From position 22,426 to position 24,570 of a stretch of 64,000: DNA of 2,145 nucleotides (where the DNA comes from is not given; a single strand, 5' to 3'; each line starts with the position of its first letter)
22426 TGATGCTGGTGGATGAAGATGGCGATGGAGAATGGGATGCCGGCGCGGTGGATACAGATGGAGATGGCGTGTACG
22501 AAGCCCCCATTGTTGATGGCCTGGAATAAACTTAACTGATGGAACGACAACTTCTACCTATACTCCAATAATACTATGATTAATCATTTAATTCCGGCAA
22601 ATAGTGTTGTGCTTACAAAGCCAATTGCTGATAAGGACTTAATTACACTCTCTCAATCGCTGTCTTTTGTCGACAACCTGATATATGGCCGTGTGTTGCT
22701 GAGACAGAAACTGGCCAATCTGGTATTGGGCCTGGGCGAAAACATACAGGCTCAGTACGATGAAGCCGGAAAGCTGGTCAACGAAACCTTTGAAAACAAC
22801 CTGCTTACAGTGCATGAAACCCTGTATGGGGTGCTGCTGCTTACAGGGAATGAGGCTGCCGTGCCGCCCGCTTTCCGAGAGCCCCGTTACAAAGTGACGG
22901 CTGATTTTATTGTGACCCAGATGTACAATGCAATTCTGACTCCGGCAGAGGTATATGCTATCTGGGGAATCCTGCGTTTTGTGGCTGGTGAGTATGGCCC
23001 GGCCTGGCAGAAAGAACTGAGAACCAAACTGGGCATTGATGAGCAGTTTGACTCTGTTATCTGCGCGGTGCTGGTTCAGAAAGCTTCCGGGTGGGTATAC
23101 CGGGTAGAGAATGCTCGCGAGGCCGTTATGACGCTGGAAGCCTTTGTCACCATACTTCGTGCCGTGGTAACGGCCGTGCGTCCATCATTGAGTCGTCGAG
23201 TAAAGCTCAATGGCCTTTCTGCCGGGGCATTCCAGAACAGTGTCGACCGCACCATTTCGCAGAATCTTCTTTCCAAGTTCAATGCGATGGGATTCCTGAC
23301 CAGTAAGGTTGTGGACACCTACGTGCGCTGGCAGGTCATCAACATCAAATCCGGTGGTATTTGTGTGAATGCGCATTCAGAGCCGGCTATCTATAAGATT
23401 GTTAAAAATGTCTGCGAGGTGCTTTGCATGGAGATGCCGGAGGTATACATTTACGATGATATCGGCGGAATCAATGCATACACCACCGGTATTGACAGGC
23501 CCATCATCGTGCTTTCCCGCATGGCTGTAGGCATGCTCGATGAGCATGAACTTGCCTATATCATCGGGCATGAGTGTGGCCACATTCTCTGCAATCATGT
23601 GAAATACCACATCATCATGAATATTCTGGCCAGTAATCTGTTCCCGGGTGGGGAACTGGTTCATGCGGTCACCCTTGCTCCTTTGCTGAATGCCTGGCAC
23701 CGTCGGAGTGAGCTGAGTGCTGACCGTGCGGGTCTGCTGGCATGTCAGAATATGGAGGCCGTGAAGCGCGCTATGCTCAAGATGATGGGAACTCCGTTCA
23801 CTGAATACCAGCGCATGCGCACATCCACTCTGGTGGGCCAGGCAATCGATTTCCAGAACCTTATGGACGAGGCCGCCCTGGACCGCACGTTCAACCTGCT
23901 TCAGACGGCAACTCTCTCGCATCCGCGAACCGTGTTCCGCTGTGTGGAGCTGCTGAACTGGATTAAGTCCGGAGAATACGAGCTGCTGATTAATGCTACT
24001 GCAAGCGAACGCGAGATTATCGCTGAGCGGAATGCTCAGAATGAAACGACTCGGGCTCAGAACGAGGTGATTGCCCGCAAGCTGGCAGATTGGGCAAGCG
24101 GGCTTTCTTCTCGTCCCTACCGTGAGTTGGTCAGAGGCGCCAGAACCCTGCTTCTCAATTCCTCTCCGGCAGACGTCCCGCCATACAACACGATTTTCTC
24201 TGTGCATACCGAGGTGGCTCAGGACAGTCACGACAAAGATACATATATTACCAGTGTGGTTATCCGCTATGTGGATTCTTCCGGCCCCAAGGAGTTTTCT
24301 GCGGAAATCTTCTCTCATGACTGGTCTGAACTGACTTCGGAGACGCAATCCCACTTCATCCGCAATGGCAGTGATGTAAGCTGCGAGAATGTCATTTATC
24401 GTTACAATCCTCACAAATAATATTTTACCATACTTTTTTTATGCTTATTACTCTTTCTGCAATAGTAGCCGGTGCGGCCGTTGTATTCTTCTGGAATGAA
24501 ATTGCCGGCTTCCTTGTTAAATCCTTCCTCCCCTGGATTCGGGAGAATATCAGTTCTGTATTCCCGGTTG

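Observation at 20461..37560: Candidate undescribed multi-component protease/NTPase conflict system with its own ECF switch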

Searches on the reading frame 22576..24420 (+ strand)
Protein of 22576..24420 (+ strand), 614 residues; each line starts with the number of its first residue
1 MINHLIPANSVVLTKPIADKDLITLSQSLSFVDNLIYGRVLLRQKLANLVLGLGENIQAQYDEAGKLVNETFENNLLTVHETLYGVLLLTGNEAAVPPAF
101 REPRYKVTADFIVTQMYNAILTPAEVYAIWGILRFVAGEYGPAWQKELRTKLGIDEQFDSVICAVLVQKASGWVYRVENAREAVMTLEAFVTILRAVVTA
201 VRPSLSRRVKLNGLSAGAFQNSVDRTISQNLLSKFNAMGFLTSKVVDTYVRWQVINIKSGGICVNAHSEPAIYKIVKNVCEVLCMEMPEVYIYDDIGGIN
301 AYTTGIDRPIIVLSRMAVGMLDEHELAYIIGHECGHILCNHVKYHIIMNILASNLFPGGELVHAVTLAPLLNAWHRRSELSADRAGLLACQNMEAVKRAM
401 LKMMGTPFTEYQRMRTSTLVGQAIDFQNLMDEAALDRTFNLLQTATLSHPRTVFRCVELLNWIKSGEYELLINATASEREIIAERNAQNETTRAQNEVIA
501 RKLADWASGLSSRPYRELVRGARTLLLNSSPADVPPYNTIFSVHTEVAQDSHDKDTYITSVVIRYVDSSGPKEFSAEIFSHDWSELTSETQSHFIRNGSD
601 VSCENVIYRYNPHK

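Call 3: search_protein_families(library=pfam, proteins=[window:22576-24420:+], max_evalue=0.01)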
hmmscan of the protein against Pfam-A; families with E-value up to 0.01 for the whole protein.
window:22576-24420:+ (614 aa): 1 family
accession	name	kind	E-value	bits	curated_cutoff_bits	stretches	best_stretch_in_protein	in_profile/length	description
PF01435.24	Peptidase_M48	-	3.3e-17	63.4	20.3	1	272-462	7-185/186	Peptidase family M48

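Call 5: search_protein_families(library=padloc, proteins=[window:22576-24420:+], max_evalue=0.01)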
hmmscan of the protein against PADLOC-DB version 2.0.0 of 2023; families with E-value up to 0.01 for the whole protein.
window:22576-24420:+ (614 aa): 0 families

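Call 7: search_protein_families(library=ncbifam, proteins=[window:22576-24420:+], max_evalue=0.01)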
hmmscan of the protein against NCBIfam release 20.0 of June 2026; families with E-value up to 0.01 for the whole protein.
window:22576-24420:+ (614 aa): 8 families
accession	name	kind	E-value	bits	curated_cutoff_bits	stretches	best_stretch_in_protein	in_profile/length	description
NF003425.0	PRK04897.1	equivalog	7.5e-09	35.2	355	1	258-353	68-164/298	zinc metalloprotease HtpX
NF002839.0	PRK03072.1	equivalog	1.1e-07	31.3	412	1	253-355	54-158/291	zinc metalloprotease HtpX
NF002669.0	PRK02391.1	equivalog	1.3e-07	31.1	341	1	254-342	61-150/298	zinc metalloprotease HtpX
NF002826.0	PRK03001.1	equivalog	3.1e-07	29.8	369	1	264-352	62-151/285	zinc metalloprotease HtpX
NF002322.0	PRK01265.1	equivalog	1.6e-06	27.8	275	1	271-350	84-162/325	zinc metalloprotease HtpX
NF002775.0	PRK02870.1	equivalog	2.2e-06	27.1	285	1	266-353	111-200/338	zinc metalloprotease HtpX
NF003965.0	PRK05457.1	equivalog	2.3e-06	27.2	245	1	266-337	73-145/285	protease HtpX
NF002363.0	PRK01345.1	equivalog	9.8e-06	24.9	422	1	263-339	60-137/318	zinc metalloprotease HtpX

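Call 30: find_homologous_proteins(query=window:22576-24420:+, max_evalue=0.001)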
Query window:22576-24420:+ (614 aa): 67 proteins with E <= 0.001 among 8000 candidates.
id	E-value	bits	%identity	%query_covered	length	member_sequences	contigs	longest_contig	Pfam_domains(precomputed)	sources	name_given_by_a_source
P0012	0.0e+0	1348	97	100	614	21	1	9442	PF01435.25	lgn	-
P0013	0.0e+0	1268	90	100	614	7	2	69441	PF01435.25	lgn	-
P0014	0.0e+0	1120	79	100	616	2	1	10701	PF01435.25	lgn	-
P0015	0.0e+0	1110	79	100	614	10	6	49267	PF01435.25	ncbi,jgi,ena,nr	ncbi:MAG: M48 family metallopeptidase [Akkermansiaceae bacterium]|nr:M48 family metallopeptidase [Ak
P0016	1.0e-282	957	68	100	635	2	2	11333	PF01435.25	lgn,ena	-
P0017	2.1e-256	870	61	100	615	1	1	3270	PF01435.25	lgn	-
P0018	3.0e-256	870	60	99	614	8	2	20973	PF01435.25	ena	-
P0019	8.5e-256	868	60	99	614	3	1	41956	PF01435.25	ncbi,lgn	-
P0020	6.8e-238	809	56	99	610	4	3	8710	PF01435.25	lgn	-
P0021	1.4e-149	517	44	97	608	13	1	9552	PF01435.25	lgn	-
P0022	6.9e-146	505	44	96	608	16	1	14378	PF01435.25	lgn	-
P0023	1.9e-141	490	43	97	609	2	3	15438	PF01435.25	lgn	-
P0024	3.6e-128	447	37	97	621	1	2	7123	PF01435.25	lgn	-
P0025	1.1e-117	412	38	94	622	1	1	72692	PF01435.25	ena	-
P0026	3.1e-37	146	35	47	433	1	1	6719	PF01435.25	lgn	-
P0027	1.6e-36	144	29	63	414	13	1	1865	PF01435.25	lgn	-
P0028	8.5e-31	125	31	57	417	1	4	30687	PF01435.25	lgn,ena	-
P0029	3.6e-30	123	30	47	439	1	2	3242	PF01435.25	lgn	-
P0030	5.5e-29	119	30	50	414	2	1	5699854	PF01435.25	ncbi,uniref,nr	ncbi:M48 family metallopeptidase [Natronosporangium hydrolyticum]|uniref:M48 family metallopeptidase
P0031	9.6e-29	118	30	48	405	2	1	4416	PF01435.25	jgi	jgi:Zn-dependent protease with chaperone function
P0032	1.3e-28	118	32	45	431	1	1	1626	PF01435.25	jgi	jgi:Zn-dependent protease with chaperone function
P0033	2.1e-28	117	30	46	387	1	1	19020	PF01435.25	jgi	jgi:Zn-dependent protease with chaperone function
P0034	2.1e-28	117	31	48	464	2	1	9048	PF01435.25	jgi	jgi:Zn-dependent protease with chaperone function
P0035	2.4e-28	117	31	45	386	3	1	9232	PF01435.25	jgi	jgi:Zn-dependent protease with chaperone function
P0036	2.4e-28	117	30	46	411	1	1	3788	PF01435.25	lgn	-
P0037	3.1e-28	117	37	30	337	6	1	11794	PF01435.25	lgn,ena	-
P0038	3.8e-28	116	32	43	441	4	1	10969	PF01435.25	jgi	jgi:Zn-dependent protease with chaperone function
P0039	5.4e-28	116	31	48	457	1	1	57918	PF01435.25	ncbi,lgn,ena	-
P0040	6.8e-28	116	29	51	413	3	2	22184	PF01435.25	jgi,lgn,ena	jgi:Zn-dependent protease with chaperone function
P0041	7.7e-28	115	31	44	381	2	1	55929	PF01435.25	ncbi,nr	ncbi:MAG: M48 family metalloprotease [Micromonosporaceae bacterium]|nr:M48 family metalloprotease [M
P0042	1.4e-27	115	27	62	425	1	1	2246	PF01435.25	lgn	-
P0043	1.5e-27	114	30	45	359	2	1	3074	PF01435.25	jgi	jgi:Zn-dependent protease with chaperone function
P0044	1.5e-27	114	30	45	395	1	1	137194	PF01435.25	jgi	jgi:Zn-dependent protease with chaperone function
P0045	1.9e-27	114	30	47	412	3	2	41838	PF01435.25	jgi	jgi:Zn-dependent protease with chaperone function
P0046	2.3e-27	114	29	48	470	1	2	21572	PF01435.25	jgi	jgi:Zn-dependent protease with chaperone function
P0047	3.6e-27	113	30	45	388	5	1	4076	PF01435.25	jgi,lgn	jgi:Zn-dependent protease with chaperone function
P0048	4.1e-27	113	31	45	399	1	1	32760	PF01435.25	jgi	jgi:Zn-dependent protease with chaperone function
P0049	9.8e-27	112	31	43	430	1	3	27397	PF01435.25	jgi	jgi:Zn-dependent protease with chaperone function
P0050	1.1e-26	112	29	50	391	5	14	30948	PF01435.25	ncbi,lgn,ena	-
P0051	1.2e-26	111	29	45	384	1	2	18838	PF01435.25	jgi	jgi:Zn-dependent protease with chaperone function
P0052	1.3e-26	111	29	48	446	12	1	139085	PF01435.25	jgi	jgi:Zn-dependent protease with chaperone function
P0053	1.5e-26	111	30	46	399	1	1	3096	PF01435.25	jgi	jgi:Zn-dependent protease with chaperone function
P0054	3.3e-26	110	30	46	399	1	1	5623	PF01435.25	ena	-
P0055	5.8e-26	109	30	45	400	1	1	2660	PF01435.25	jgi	jgi:Zn-dependent protease with chaperone function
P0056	8.5e-26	109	32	45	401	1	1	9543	PF01435.25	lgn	-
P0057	3.0e-25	107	31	44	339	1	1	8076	PF01435.25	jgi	jgi:Zn-dependent protease with chaperone function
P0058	4.6e-25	106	30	48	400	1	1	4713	PF01435.25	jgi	jgi:Zn-dependent protease with chaperone function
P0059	9.3e-25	105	28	55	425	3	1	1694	PF01435.25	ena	-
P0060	1.2e-24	105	36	28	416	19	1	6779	PF01435.25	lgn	-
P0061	2.6e-24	104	29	44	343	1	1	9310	PF01435.25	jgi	jgi:Zn-dependent protease with chaperone function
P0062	1.1e-21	95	30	42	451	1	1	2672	PF01435.25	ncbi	-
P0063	1.2e-21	95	32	34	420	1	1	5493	PF01435.25,PF05569.18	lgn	-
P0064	1.5e-21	95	27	41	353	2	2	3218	PF01435.25,PF09851.15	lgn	-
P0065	8.3e-21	92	31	32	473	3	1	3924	PF01435.25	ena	-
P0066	1.6e-20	91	29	40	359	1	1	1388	PF01435.25,PF09851.15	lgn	-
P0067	3.4e-20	90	31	36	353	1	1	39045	PF01435.25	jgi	jgi:Zn-dependent protease with chaperone function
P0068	1.9e-18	84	28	37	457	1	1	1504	PF01435.25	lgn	-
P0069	2.0e-17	81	24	41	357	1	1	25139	PF01435.25,PF09851.15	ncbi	-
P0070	5.1e-17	80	28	36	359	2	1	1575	PF01435.25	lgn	-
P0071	3.1e-14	70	26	32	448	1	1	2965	PF01435.25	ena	-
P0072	8.5e-14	69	28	32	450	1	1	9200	PF01435.25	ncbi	-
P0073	8.9e-14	69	28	37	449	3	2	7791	PF01435.25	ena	-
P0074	3.7e-13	67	26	37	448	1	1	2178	PF01435.25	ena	-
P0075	2.7e-12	64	27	32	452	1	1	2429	PF01435.25,PF03793.25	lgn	-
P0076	1.2e-10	59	27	32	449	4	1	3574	PF01435.25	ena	-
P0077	2.4e-6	44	21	43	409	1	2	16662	PF01435.25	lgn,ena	-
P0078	1.4e-5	42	29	28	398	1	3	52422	PF01435.25,PF05099.19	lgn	-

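Call 31: find_encoding_contigs(protein=P0015, flank=10000, max_places=2)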
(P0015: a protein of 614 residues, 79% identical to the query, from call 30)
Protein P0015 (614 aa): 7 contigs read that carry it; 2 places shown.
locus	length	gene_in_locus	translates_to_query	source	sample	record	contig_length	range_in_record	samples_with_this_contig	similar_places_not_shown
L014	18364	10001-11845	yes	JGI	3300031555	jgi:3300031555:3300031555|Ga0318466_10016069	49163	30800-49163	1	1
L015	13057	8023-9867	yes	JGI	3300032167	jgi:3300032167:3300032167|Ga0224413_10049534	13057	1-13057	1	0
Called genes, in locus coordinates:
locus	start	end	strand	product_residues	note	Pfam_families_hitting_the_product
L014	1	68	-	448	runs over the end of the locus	PF01546:Peptidase_M20, PF07687:M20_dimer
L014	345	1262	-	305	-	PF16881:LIAS_N (weak), PF04055:Radical_SAM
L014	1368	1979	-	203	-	PF00163:Ribosomal_S4, PF01479:S4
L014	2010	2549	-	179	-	PF00411:Ribosomal_S11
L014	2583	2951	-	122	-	PF00416:Ribosomal_S13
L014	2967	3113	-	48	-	-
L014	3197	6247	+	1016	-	PF13491:FtsK_4TM, PF17854:FtsK_alpha, PF01580:FtsK_SpoIIIE, PF09397:FtsK_gamma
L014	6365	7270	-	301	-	PF19821:Phage_capsid_2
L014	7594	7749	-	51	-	-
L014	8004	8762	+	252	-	PF08281:Sigma70_r4_2, PF04545:Sigma70_r4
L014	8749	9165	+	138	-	-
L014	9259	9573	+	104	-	-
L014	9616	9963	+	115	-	-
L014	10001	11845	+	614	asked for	PF01435:Peptidase_M48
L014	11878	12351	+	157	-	-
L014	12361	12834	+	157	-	-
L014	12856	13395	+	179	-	-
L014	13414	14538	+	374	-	PF00004:AAA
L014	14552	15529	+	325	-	PF00004:AAA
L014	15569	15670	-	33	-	-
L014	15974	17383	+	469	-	PF04286:DUF445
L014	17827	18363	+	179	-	PF00012:HSP70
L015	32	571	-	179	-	PF00411:Ribosomal_S11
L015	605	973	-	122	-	PF00416:Ribosomal_S13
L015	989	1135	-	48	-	-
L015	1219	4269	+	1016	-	PF13491:FtsK_4TM, PF17854:FtsK_alpha, PF01580:FtsK_SpoIIIE, PF09397:FtsK_gamma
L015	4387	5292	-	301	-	PF19821:Phage_capsid_2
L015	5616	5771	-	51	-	-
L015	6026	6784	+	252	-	PF08281:Sigma70_r4_2, PF04545:Sigma70_r4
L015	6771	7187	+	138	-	-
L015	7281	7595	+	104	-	-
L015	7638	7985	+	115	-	-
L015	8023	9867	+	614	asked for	PF01435:Peptidase_M48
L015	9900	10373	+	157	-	-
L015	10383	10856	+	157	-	-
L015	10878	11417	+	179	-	-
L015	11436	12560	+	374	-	PF00004:AAA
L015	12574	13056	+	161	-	?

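Call 32: find_encoding_contigs(protein=P0019, flank=10000, max_places=2)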
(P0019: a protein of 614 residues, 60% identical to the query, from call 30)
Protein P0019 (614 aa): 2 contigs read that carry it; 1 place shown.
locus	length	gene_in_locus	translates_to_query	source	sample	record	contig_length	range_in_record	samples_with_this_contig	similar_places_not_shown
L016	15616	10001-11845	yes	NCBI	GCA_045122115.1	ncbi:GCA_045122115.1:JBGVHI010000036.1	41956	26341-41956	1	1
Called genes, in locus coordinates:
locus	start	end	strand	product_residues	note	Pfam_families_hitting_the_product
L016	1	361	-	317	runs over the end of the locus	PF13098:Thioredoxin_2 (weak)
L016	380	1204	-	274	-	PF03819:MazG, PF01503:PRA-PH (weak), PF03819:MazG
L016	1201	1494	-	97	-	-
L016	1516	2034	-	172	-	-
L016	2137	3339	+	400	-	PF02401:LYTB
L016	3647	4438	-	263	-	PF07963:N_methyl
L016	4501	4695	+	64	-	-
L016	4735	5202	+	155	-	PF09424:YqeY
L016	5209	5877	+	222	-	PF01128:IspD, PF12804:NTP_transf_3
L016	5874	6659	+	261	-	PF01370:Epimerase (faint)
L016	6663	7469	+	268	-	PF00226:DnaJ, PF08238:Sel1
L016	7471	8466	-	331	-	PF00589:Phage_integrase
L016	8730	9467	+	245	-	PF08281:Sigma70_r4_2 (weak)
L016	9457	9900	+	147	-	-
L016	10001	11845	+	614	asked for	PF01435:Peptidase_M48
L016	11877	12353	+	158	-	-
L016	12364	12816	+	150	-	-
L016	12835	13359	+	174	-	-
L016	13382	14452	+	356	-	PF00004:AAA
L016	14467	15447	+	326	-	PF00004:AAA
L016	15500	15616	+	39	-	?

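Call 33: find_encoding_contigs(protein=P0025, flank=10000, max_places=2)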
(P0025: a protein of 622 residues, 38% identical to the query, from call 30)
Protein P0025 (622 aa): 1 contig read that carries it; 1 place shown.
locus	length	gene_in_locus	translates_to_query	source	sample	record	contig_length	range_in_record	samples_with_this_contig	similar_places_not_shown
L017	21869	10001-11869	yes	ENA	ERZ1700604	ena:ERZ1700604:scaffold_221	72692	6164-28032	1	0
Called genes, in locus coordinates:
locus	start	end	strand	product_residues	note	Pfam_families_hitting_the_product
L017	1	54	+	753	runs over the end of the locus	PF05593:RHS_repeat (faint), PF25023:TEN_YD-shell (weak), PF09768:Peptidase_M76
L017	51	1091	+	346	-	-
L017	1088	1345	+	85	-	-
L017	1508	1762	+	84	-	-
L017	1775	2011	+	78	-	-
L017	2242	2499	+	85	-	-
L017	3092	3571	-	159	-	-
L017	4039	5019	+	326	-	-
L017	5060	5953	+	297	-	-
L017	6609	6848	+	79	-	-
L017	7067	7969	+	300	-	-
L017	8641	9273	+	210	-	PF08281:Sigma70_r4_2, PF04545:Sigma70_r4, PF06056:Terminase_5 (weak)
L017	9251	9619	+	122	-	-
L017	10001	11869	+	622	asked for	PF01435:Peptidase_M48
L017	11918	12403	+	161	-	-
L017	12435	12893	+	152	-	-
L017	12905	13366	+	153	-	-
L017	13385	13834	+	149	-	-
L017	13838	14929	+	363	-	PF00004:AAA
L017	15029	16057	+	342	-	PF00004:AAA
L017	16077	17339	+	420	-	PF04286:DUF445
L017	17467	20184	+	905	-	PF00350:Dynamin_N (weak)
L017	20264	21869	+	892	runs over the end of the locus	PF00350:Dynamin_N (faint)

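Call 46: find_related_loci(query=A4, collection=viral_contigs, flank=10000)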
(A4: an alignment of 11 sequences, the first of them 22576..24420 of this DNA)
Query A4 (614 aa) in viral_contigs; peptide patterns used: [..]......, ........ (x = any residue, [..] = any of these).
72 stretches matched a pattern; 1 encode a relative of the query (tblastn E <= 1e-3); 1 distinct loci.
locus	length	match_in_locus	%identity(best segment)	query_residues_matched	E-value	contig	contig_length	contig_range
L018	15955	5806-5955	35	327-376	2e-5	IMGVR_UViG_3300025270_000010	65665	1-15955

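Call 84: find_encoding_contigs(protein=P0030, flank=8000, max_places=1)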
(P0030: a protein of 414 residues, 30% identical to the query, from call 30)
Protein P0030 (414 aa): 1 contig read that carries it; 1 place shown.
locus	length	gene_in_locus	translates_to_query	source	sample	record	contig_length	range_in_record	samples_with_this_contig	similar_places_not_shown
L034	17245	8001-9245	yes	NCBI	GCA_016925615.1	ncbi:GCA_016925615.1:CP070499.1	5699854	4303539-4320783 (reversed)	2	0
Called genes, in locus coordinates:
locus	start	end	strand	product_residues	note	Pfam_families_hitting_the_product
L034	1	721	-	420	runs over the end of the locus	PF02653:BPD_transp_2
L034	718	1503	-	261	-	PF00005:ABC_tran, PF02463:SMC_N (weak), PF09818:ABC_ATPase (faint), PF13304:AAA_21 (faint)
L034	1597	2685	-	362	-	PF13407:Peripla_BP_4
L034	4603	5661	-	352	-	PF12146:Hydrolase_4, PF12697:Abhydrolase_6 (weak)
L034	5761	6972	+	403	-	PF00109:ketoacyl-synt, PF00108:Thiolase_N (weak), PF02801:Ketoacyl-synt_C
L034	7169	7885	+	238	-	PF00436:SSB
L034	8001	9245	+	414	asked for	PF01435:Peptidase_M48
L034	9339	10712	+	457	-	PF01546:Peptidase_M20, PF07687:M20_dimer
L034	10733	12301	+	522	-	PF04675:DNA_ligase_A_N (weak), PF01068:DNA_ligase_A_M, PF04679:DNA_ligase_A_C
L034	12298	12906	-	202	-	PF08044:DUF1707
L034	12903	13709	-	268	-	PF02104:SURF1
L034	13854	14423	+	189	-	PF13302:Acetyltransf_3, PF00583:Acetyltransf_1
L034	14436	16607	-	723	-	PF00912:Transgly, PF00905:Transpeptidase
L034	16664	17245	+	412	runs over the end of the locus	PF13241:NAD_binding_7, PF00590:TP_methylase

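Call 108: search_solved_structures(query=A4, max_evalue=0.01)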
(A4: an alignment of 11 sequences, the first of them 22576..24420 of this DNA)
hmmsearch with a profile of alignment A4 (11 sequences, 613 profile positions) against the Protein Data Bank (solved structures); distinct sequences matched with E-value up to 0.01: 0.
